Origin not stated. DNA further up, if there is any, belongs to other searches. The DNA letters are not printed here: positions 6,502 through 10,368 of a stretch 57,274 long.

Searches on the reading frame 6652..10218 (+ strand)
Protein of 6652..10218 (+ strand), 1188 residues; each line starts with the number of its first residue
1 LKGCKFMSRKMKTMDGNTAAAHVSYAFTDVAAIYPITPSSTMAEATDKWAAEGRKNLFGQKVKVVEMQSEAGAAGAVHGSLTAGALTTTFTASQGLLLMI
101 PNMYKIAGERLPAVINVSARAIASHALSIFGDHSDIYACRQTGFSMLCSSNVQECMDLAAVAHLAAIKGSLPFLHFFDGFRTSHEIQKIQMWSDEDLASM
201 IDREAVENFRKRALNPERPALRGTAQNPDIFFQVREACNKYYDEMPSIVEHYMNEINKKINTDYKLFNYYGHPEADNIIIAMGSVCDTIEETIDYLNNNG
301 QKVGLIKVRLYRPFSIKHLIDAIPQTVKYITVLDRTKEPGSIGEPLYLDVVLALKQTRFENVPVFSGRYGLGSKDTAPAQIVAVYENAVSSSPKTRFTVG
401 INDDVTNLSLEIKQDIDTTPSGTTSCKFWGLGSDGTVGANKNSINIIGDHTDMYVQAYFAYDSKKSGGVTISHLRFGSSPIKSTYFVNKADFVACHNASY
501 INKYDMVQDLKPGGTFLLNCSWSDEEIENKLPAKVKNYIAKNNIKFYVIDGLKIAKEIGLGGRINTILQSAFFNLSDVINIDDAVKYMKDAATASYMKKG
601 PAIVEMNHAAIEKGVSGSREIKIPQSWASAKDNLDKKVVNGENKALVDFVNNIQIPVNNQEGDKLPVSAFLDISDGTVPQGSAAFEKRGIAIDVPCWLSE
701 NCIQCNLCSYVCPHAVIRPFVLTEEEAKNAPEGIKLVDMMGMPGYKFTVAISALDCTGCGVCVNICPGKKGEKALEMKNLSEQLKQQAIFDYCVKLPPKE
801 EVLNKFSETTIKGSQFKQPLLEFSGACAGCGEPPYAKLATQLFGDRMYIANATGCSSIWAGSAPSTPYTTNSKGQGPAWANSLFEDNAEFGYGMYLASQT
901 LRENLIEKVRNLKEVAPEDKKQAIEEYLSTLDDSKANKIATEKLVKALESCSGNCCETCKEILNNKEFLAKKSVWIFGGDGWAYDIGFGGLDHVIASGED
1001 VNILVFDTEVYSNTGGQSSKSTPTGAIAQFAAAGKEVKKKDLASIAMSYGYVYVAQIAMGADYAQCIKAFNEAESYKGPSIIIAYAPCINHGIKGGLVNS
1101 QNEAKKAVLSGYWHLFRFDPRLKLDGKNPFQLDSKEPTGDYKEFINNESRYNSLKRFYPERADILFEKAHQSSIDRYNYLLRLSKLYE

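Call 73: search_protein_families(library=pfam, proteins=[window:6652-10218:+], max_evalue=1e-10)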
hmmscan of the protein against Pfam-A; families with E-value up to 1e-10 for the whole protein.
window:6652-10218:+ (1188 aa): 5 families
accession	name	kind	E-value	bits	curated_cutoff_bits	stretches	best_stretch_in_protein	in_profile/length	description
PF01855.24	POR_N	-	7.4e-85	284.8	27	1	24-253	3-230/231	Pyruvate flavodoxin/ferredoxin oxidoreductase, thiamine diP-bdg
PF01558.24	POR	-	1.1e-33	117.2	27.4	1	432-615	1-172/173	Pyruvate ferredoxin/flavodoxin oxidoreductase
PF10371.14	EKR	-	2.5e-17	62.9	27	1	646-691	12-55/55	Domain of unknown function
PF17147.9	PFOR_II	-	6.7e-17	62.1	27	1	275-380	1-101/102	Pyruvate:ferredoxin oxidoreductase core domain II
PF02775.26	TPP_enzyme_C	-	2.7e-11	43.9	21.9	0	971-1083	46-150/151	Thiamine pyrophosphate enzyme, C-terminal TPP binding domain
